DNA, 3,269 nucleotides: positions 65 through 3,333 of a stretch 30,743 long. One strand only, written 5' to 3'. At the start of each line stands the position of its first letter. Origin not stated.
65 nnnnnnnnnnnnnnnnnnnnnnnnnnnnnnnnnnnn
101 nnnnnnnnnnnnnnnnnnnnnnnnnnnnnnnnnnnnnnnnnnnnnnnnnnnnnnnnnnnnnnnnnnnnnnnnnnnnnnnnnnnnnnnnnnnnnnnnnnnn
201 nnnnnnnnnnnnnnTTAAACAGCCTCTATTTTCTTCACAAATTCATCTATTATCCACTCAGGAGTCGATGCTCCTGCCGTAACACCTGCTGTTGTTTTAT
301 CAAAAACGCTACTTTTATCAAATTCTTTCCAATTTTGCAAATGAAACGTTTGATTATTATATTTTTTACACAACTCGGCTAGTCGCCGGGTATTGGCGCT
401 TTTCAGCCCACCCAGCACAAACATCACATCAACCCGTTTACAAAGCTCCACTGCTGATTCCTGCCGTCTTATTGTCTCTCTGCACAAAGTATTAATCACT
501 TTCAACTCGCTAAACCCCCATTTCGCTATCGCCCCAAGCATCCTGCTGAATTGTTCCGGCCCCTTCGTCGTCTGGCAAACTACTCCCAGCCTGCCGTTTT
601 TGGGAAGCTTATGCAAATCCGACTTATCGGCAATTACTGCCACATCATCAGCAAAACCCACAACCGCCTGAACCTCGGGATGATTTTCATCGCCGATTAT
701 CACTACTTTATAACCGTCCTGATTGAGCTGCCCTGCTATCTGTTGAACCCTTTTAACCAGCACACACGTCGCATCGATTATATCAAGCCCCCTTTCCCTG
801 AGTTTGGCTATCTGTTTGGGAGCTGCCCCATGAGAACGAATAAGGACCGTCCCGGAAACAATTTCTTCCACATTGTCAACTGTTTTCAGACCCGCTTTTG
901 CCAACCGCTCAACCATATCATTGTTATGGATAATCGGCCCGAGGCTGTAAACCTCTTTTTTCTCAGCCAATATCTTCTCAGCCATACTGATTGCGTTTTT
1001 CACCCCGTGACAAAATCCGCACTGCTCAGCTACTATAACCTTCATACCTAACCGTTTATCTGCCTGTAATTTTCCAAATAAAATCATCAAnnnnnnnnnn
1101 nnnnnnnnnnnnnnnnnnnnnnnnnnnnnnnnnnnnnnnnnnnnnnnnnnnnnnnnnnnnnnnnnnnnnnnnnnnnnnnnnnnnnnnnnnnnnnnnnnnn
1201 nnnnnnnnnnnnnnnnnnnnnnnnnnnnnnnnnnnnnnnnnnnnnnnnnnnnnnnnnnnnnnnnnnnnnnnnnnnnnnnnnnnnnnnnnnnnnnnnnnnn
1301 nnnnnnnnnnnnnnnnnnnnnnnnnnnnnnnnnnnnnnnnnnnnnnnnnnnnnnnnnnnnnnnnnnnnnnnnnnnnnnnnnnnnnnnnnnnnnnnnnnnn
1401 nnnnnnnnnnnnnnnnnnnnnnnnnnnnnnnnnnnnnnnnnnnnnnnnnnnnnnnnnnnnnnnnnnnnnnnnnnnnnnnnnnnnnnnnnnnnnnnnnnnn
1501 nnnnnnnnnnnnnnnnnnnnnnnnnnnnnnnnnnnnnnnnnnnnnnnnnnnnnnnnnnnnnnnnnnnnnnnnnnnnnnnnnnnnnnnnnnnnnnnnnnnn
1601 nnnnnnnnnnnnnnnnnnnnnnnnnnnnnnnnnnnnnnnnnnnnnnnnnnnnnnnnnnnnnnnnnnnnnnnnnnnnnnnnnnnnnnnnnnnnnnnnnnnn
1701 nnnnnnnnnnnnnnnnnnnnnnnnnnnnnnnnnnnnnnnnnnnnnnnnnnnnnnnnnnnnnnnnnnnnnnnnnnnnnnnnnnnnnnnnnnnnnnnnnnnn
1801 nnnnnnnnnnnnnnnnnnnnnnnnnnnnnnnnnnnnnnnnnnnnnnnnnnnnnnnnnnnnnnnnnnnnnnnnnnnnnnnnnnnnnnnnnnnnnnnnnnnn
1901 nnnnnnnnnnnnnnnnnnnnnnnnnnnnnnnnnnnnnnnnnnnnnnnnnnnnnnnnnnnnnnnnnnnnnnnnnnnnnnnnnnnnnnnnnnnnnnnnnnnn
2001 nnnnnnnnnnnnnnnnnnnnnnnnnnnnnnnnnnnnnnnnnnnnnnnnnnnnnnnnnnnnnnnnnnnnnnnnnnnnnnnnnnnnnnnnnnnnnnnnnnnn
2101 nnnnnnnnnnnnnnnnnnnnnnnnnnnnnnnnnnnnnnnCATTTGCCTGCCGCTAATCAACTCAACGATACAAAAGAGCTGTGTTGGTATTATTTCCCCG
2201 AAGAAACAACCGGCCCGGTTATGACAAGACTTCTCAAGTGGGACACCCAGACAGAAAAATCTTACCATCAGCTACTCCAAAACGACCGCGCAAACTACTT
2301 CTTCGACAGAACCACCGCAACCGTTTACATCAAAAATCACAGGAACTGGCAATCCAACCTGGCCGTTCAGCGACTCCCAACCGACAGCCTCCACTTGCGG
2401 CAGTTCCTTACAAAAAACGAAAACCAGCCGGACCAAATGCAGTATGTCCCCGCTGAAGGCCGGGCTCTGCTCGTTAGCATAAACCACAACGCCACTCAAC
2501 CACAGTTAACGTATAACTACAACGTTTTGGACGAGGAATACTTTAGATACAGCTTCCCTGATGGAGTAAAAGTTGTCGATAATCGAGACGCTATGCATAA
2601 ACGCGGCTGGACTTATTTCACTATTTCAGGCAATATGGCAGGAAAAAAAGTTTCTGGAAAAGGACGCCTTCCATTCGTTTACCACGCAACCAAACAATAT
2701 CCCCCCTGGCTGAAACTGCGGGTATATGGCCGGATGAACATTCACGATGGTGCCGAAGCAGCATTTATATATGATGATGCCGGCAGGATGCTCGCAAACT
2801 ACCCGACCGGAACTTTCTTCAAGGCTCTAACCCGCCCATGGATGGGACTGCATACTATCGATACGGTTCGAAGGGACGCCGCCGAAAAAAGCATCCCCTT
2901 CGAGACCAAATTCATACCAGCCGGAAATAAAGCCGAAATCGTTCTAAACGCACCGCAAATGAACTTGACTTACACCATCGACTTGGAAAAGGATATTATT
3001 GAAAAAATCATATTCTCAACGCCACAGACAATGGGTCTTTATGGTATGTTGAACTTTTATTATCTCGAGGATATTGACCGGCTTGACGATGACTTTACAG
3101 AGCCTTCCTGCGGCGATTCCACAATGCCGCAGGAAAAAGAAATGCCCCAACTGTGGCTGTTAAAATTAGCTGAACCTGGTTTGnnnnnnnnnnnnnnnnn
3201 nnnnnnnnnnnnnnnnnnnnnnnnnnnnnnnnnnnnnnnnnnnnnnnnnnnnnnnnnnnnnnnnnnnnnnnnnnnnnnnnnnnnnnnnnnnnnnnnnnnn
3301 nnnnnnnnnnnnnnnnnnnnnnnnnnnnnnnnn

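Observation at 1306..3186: ECF sigma factor fused to a TM helix and a ~400-aa extracytoplasmic domain (a one-component, membrane-tethered sigma)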

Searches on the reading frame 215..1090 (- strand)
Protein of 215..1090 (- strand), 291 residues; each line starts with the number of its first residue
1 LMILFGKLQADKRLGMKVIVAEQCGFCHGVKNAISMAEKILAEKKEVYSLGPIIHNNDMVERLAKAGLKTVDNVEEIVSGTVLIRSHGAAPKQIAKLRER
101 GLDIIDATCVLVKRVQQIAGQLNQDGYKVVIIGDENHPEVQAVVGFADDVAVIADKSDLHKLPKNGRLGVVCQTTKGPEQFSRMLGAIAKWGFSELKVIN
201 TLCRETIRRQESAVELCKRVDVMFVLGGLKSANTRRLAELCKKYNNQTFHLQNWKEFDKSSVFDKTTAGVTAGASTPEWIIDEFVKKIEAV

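Call 3: search_protein_families(library=pfam, proteins=[window:215-1090:-], max_evalue=0.1)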
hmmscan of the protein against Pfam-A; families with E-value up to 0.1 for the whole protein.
window:215-1090:- (291 aa): 3 families
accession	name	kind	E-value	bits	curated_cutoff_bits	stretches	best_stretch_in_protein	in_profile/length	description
PF02401.23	LYTB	-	1.4e-85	287.3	24.5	1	18-289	1-267/267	LytB protein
PF06803.17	DUF1232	-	0.055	13.7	23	1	138-154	20-36/37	Protein of unknown function (DUF1232)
PF03698.18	UPF0180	-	0.073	13.7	25.4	0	116-144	10-39/77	Uncharacterised protein family (UPF0180)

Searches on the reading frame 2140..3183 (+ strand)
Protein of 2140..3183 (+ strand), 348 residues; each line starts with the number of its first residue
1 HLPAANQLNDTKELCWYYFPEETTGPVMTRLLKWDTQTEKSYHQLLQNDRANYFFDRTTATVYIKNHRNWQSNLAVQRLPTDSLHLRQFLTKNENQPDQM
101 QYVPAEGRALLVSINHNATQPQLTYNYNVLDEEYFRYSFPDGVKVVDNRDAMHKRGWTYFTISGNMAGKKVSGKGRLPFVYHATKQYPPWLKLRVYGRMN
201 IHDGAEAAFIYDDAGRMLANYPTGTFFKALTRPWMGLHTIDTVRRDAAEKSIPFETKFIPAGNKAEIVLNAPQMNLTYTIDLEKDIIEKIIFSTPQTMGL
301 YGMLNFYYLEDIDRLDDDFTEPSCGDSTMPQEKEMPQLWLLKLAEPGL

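Call 42: predict_structure(alignment_id=A2)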
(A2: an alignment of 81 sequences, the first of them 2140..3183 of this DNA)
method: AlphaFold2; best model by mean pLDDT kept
length: 348 residues; sequences in the alignment: 81
mean_pLDDT: 83.3   pTM: 0.85
mean pLDDT of the five models: 83.3, 82.0, 81.3, 78.1, 70.0
residues with pLDDT >= 90: 123; 70-90: 188; 50-70: 27; < 50: 10
segments of 3 or more residues with pLDDT < 50: 1-9
pLDDT, mean of each block of 10 residues (from residue 1): 36 83 82 78 75 85 88 88 91 86 79 80 81 64 90 93 92 92 88 91 88 90 75 71 90 94 94 93 94 86 94 81 75 73 73
secondary structure, 60 per line:
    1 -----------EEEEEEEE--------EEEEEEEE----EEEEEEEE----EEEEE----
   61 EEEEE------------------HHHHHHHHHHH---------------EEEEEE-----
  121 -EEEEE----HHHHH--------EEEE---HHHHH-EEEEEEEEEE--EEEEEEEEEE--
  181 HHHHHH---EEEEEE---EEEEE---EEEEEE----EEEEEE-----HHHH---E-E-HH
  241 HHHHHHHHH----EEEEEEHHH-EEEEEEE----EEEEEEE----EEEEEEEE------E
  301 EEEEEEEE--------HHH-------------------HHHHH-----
elements in order: E12-19 E28-35 E40-47 E52-56 E61-65 H84-94 E110-115 E122-126 H131-135 E144-147 H151-155 E157-166 E169-178 H181-186 E190-195 E199-203 E207-212 E217-222 H228-231 H239-249 E254-259 E264-270 E275-281 E286-293 E300-308 H339-343

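Call 55: search_protein_representatives(protein=window:2140-3183:+)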
Query: 348 residues. Proteins with E-value up to 0.001 (for the whole library): 366; up to 1e-10: 307; up to 1e-30: 231. The best 150 are listed.
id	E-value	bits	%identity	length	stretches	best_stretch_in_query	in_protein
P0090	6.7e-95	334.4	49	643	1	9-345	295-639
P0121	2.9e-93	329.1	47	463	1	10-343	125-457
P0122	4.5e-90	318.6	46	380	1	10-344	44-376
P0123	1.2e-89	317.1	45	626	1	13-345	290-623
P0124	2.3e-85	303.1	50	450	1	2-346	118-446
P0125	1.3e-84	300.6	43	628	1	9-345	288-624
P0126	2.5e-84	299.7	45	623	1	11-345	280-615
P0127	6.8e-84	298.2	45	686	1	10-345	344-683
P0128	1.1e-83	297.5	43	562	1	14-345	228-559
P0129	5.1e-81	288.8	49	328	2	11-199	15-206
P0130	4.8e-80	285.6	42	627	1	10-345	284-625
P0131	6.8e-80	285.1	43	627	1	12-344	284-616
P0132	8.1e-80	284.8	45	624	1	12-346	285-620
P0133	3.4e-79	282.8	48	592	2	6-195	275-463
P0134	1.3e-77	277.6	44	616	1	11-344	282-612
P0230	2.8e-54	200.8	35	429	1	15-344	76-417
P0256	5.8e-51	189.9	35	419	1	16-343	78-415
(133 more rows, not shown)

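Call 58: search_protein_families(library=ncbifam, proteins=[P0230, P0256], max_evalue=0.01)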
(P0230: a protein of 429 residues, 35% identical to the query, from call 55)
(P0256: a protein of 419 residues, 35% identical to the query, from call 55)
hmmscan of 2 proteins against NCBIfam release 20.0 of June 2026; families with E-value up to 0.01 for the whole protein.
P0230 (429 aa): 0 families

P0256 (419 aa): 0 families

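Call 68: find_encoding_contigs(protein=P0230, flank=5000, max_places=2)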
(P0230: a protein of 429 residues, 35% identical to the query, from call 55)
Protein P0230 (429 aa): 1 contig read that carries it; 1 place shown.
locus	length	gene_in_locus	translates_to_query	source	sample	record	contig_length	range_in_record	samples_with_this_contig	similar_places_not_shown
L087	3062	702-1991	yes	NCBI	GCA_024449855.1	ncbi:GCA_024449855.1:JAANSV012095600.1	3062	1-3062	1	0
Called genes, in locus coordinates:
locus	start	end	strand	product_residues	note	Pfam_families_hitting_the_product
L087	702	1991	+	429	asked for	-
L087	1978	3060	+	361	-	?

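Call 69: find_encoding_contigs(protein=P0256, flank=5000, max_places=2)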
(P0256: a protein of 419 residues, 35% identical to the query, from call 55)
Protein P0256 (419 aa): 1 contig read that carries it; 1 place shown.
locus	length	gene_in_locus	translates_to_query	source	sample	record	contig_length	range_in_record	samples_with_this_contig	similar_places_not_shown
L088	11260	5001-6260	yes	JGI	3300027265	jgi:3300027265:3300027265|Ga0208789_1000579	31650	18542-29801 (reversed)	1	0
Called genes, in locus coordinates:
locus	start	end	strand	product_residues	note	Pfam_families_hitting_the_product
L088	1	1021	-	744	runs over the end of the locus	PF00676:E1_dh, PF02775:TPP_enzyme_C (weak), PF02779:Transket_pyr, PF02780:Transketolase_C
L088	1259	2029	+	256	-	PF08220:HTH_DeoR, PF08279:HTH_11 (faint), PF00455:DeoRC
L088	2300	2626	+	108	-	-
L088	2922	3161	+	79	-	-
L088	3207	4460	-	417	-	PF13646:HEAT_2 (weak), PF14559:TPR_19 (faint), PF07719:TPR_2 (faint)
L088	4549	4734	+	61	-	-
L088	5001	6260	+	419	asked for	-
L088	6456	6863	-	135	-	-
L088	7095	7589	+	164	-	PF02151:UVR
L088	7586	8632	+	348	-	PF00217:ATP-gua_Ptrans, PF27454:McsB_C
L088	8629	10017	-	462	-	PF01235:Na_Ala_symp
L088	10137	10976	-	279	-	-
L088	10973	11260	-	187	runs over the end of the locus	PF04542:Sigma70_r2, PF08281:Sigma70_r4_2, PF04545:Sigma70_r4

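Call 83: fold_search(model_id=the predicted structure, library=pdb)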
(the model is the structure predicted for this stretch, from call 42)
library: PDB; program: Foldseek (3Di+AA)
matches with E <= 10: 1188; with E <= 0.001: 13
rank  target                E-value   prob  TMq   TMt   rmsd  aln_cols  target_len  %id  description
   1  9azz_A                3.0e-05  1.00  0.29  0.49   7.1       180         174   10  Crystal structure of outer membrane lipoprotein carrier protein (LolA) from Ehrlichia ruminantium (released 2024-03-20)
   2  4mxt                  8.4e-05  1.00  0.26  0.43   6.6       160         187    8  Crystal structure of an Outer-membrane lipoprotein carrier protein (BACUNI_04723) from Bacteroides uniformis ATCC 8492 a (released 2013-10-16)
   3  9azz_C                1.4e-04  1.00  0.26  0.46   8.0       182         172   12  Crystal structure of outer membrane lipoprotein carrier protein (LolA) from Ehrlichia ruminantium (released 2024-03-20)
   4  6in9_A                1.4e-04  1.00  0.23  0.29  10.3       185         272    8  Crystal structure of MucB in complex with MucA(peri) (released 2019-07-24)
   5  9c89                  1.9e-04  1.00  0.29  0.51   5.9       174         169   13  Crystal structure of outer membrane lipoprotein carrier protein (LolA) from Ehrlichia chaffeensis (released 2024-06-19)
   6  6in9_B                3.6e-04  1.00  0.22  0.27  10.7       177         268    8  Crystal structure of MucB in complex with MucA(peri) (released 2019-07-24)
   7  6in8                  3.8e-04  1.00  0.25  0.30   8.9       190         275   10  Crystal structure of MucB (released 2019-07-24)
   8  2v43_A                6.6e-04  1.00  0.28  0.36   6.3       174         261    9  Crystal structure of RseB: a sensor for periplasmic stress response in E. coli (released 2007-08-28)
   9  8t5t                  6.6e-04  1.00  0.28  0.43   6.2       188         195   12  Crystal structure of outer membrane lipoprotein carrier protein (LolA) from Borrelia burgdorferi (steric acid bound) (released 2023-06-28)
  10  8cgm_A                6.6e-04  1.00  0.26  0.41   5.7       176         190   11  Structure of the lipoprotein transporter LolA from Porphyromonas gingivalis (released 2023-06-21)
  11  7tpm                  7.4e-04  1.00  0.29  0.44   6.4       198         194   12  Structure of the outer-membrane lipoprotein carrier protein (LolA) from Borrelia burgdorferi (released 2023-03-15)
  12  8qcb_D                8.3e-04  0.28  0.12  0.11  20.2       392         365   12  CryoEM structure of a S. Cerevisiae Ski2387 complex in the open state (released 2023-11-08)
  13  2p4b_C                9.2e-04  1.00  0.28  0.36   6.3       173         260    9  Crystal structure of E.coli RseB (released 2007-05-22)
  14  9azz_B                1.0e-03  1.00  0.28  0.50   5.6       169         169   12  Crystal structure of outer membrane lipoprotein carrier protein (LolA) from Ehrlichia ruminantium (released 2024-03-20)
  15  3m4w_A                1.2e-03  1.00  0.29  0.34   8.5       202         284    8  Structural basis for the negative regulation of bacterial stress response by RseB (released 2010-05-05)
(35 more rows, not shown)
